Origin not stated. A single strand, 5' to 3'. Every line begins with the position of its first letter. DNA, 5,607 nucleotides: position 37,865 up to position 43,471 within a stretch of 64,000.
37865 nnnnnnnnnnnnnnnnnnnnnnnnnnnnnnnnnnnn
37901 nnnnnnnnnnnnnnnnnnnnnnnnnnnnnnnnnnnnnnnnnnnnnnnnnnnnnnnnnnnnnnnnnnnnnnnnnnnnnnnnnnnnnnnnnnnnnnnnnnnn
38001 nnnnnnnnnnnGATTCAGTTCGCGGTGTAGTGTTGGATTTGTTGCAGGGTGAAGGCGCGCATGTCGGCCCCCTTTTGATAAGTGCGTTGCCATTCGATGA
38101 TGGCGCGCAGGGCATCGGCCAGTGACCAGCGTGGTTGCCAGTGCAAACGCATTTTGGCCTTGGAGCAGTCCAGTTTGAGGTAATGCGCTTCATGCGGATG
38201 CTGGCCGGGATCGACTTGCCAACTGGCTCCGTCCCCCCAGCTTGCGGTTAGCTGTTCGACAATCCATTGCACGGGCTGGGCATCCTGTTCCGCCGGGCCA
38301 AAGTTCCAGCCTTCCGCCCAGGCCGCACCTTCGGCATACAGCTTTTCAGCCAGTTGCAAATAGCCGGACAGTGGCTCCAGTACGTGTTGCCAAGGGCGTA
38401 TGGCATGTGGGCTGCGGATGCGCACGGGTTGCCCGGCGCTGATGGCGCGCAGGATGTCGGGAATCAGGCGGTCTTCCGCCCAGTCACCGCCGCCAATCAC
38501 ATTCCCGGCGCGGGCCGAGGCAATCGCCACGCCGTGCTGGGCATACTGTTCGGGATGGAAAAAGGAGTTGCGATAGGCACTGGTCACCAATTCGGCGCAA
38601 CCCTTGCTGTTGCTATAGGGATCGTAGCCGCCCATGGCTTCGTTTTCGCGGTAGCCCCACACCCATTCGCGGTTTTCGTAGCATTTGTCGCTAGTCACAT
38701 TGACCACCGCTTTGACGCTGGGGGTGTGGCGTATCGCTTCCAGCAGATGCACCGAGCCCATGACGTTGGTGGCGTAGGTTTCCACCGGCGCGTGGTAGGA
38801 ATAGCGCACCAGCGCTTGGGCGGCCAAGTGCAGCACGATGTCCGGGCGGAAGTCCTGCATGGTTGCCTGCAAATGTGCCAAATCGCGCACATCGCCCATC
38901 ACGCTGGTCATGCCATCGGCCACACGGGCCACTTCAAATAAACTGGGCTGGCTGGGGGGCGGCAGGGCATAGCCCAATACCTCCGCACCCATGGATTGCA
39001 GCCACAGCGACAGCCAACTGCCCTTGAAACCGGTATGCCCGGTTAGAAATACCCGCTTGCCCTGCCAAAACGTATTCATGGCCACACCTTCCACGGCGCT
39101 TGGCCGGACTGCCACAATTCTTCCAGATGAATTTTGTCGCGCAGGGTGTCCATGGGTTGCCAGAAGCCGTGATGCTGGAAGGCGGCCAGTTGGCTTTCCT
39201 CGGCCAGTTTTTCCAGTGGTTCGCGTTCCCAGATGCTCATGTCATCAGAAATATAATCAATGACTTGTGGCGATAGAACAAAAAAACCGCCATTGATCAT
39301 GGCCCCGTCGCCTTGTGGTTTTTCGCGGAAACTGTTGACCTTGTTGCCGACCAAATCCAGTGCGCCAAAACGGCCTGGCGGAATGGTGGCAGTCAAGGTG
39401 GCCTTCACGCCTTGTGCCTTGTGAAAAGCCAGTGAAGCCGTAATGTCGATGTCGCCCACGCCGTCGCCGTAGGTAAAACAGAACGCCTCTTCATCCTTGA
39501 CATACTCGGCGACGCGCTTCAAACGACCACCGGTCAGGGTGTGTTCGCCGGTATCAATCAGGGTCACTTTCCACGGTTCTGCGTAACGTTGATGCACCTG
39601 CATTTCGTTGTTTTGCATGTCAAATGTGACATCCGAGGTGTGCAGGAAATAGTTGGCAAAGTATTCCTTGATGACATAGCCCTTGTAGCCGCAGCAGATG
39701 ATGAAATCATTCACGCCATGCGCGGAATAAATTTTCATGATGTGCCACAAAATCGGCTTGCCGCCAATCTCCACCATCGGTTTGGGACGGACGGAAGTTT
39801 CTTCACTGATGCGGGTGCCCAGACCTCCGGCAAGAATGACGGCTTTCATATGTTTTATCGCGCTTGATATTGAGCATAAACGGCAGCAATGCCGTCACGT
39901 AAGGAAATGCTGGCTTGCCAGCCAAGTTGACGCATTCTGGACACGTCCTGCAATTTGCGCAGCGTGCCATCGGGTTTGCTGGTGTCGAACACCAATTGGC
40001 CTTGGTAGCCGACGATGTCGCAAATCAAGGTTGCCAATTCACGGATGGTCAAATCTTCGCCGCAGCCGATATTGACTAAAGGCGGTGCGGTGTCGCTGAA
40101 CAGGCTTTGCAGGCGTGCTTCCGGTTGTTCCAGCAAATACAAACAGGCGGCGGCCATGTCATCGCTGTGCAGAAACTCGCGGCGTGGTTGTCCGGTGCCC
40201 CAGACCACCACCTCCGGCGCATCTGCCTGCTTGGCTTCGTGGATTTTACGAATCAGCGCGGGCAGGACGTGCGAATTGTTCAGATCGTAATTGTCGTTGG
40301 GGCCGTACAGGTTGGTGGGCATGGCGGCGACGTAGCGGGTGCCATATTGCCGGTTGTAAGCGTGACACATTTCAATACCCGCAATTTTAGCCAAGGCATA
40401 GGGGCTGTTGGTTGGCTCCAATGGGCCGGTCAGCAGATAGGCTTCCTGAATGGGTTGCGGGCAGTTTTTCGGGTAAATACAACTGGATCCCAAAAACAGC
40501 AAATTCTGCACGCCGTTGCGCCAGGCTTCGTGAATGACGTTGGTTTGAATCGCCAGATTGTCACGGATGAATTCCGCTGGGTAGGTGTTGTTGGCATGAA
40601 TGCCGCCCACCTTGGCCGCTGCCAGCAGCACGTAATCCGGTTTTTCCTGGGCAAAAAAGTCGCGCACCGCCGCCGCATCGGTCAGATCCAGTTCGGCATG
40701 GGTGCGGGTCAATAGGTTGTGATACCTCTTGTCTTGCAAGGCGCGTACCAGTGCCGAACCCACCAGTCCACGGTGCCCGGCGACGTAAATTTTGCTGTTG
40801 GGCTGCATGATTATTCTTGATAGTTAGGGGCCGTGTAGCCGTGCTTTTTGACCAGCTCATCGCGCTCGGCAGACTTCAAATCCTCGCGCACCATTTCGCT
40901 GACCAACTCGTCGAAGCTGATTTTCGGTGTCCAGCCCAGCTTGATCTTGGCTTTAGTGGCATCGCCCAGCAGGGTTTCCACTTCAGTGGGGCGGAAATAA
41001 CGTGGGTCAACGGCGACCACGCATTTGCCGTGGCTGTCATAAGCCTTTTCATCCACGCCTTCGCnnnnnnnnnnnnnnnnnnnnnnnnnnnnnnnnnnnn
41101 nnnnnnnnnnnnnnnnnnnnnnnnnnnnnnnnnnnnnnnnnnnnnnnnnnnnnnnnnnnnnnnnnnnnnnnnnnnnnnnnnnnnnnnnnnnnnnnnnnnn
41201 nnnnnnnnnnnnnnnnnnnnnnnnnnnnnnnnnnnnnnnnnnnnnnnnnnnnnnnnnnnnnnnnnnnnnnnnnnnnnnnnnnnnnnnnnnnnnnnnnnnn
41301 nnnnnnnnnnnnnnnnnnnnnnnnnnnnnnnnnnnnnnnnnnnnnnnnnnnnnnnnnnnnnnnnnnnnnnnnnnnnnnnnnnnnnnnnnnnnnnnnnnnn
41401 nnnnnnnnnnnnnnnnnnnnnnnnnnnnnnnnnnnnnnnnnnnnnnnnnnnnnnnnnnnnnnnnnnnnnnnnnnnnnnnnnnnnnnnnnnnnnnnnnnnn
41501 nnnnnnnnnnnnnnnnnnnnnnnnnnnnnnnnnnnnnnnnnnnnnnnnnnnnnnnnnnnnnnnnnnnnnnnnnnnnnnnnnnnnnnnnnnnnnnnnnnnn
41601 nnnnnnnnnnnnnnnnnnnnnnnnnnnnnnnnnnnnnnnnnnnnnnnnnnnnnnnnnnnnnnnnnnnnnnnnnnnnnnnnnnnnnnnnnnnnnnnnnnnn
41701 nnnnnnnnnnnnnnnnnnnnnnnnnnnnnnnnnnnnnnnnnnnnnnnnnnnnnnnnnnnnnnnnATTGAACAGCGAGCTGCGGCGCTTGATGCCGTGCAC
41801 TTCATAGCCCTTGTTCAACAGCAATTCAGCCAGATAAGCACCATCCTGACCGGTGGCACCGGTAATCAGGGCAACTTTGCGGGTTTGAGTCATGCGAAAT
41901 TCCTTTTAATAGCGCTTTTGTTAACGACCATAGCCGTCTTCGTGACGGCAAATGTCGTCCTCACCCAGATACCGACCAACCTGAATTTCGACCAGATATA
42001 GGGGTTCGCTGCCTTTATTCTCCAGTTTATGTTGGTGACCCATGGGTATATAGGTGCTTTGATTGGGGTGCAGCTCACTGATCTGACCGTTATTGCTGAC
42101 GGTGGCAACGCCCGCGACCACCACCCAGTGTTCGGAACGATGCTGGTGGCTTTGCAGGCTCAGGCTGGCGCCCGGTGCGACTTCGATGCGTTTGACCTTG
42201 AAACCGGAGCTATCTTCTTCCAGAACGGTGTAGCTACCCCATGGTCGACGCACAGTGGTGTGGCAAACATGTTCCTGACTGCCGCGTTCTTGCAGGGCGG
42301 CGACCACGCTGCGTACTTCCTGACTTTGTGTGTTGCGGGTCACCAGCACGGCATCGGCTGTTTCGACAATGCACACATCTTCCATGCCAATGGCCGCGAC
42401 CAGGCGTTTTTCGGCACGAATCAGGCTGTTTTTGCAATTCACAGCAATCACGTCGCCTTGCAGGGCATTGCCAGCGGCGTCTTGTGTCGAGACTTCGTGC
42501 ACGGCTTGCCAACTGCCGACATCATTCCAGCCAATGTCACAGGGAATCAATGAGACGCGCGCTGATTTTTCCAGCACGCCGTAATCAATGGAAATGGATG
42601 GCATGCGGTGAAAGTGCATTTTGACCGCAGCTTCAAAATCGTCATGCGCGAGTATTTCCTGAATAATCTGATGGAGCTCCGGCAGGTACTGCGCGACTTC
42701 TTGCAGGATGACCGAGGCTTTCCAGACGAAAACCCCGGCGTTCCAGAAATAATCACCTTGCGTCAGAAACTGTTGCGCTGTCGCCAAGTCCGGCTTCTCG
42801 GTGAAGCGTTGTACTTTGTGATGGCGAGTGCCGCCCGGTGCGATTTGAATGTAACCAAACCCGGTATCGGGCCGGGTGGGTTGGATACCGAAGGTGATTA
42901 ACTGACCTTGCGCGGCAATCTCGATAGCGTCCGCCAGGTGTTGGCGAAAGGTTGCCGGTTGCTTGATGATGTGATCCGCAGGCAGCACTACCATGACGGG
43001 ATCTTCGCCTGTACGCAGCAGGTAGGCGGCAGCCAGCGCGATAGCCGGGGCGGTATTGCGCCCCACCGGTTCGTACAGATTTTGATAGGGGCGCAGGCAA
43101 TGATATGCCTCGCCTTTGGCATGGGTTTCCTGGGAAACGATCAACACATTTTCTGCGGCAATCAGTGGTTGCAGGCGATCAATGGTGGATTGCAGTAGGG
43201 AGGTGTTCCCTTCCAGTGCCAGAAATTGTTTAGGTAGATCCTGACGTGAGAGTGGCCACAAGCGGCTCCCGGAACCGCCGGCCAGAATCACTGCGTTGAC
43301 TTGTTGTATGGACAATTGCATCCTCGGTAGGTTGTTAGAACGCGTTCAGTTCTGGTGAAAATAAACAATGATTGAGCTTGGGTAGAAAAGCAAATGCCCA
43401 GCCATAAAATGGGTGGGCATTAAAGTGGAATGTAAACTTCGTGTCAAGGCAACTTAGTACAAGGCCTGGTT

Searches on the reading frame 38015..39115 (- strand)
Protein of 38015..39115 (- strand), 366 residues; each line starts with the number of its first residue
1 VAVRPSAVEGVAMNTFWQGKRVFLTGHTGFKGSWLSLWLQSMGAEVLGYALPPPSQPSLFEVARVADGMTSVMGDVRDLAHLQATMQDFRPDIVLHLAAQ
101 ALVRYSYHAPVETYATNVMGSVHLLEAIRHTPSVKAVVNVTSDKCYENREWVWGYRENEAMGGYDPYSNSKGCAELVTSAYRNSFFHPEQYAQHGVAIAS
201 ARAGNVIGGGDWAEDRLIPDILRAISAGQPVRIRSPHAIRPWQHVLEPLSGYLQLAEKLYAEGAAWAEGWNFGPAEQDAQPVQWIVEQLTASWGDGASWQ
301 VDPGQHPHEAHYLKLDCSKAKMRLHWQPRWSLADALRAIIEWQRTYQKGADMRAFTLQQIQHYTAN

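Call 31: search_protein_families(library=pfam, proteins=[window:38015-39115:-])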
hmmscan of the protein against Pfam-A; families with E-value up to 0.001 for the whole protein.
window:38015-39115:- (366 aa): 4 families
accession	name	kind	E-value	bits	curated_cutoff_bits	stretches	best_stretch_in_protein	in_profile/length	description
PF16363.11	GDP_Man_Dehyd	-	1.2e-32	114.1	27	1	24-337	2-330/332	GDP-mannose 4,6 dehydratase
PF01370.27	Epimerase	-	3.9e-27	95.7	20.9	1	22-258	1-227/240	NAD dependent epimerase/dehydratase family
PF02719.21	Polysacc_synt_2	-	8.2e-14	51.9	20.2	1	68-241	55-202/293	Polysaccharide biosynthesis protein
PF04321.23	RmlD_sub_bind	-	8.5e-05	22.2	27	1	21-178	2-136/287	RmlD substrate binding domain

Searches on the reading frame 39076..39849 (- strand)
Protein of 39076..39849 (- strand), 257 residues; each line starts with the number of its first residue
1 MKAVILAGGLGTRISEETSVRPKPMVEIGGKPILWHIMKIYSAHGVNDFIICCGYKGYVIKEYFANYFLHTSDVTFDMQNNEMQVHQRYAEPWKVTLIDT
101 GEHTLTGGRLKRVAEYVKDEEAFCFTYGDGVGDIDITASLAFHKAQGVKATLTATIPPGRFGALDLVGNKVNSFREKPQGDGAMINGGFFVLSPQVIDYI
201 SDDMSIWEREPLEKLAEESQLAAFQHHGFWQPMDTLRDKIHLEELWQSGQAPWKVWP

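Call 31: search_protein_families(library=pfam, proteins=[window:39076-39849:-])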
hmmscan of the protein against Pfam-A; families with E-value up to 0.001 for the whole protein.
window:39076-39849:- (257 aa): 2 families
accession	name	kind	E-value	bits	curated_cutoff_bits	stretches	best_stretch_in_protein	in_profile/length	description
PF00483.29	NTP_transferase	-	1.6e-18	67.6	21.2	1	2-209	1-197/245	Nucleotidyl transferase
PF12804.13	NTP_transf_3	-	1.8e-08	35.2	27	1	3-56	1-49/160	MobA-like NTP transferase domain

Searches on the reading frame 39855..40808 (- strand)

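Call 31: search_protein_families(library=pfam, proteins=[window:39855-40808:-])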
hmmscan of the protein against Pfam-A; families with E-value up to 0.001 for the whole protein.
window:39855-40808:- (317 aa): 4 families
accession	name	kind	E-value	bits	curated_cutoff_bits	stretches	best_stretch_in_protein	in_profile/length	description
PF01370.27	Epimerase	-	6.8e-70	235.6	20.9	1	7-232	1-231/240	NAD dependent epimerase/dehydratase family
PF16363.11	GDP_Man_Dehyd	-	7.6e-20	72.1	27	1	30-308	49-330/332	GDP-mannose 4,6 dehydratase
PF04321.23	RmlD_sub_bind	-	2.8e-09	36.9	27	1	6-229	2-200/287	RmlD substrate binding domain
PF02719.21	Polysacc_synt_2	-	0.00049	19.8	20.2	0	36-107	57-127/293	Polysaccharide biosynthesis protein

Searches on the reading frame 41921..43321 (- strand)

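Call 31: search_protein_families(library=pfam, proteins=[window:41921-43321:-])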
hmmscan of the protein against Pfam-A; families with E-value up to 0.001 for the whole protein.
window:41921-43321:- (466 aa): 5 families
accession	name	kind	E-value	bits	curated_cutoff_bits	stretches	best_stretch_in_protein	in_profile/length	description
PF00483.29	NTP_transferase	-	3.3e-51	174.7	21.2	1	10-282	2-243/245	Nucleotidyl transferase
PF01050.24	MannoseP_isomer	-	2.9e-44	150.4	23.6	1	347-462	2-116/116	Mannose-6-phosphate isomerase C-terminal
PF22640.1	ManC_GMP_beta-helix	-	3.6e-14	52.8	27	1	289-343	1-55/55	MannoseP isomerase/GMP-like beta-helix domain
PF07883.17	Cupin_2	-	6.1e-11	42.3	27.2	1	379-446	3-69/70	Cupin domain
PF12804.13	NTP_transf_3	-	1.1e-10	42.3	27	1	10-132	1-111/160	MobA-like NTP transferase domain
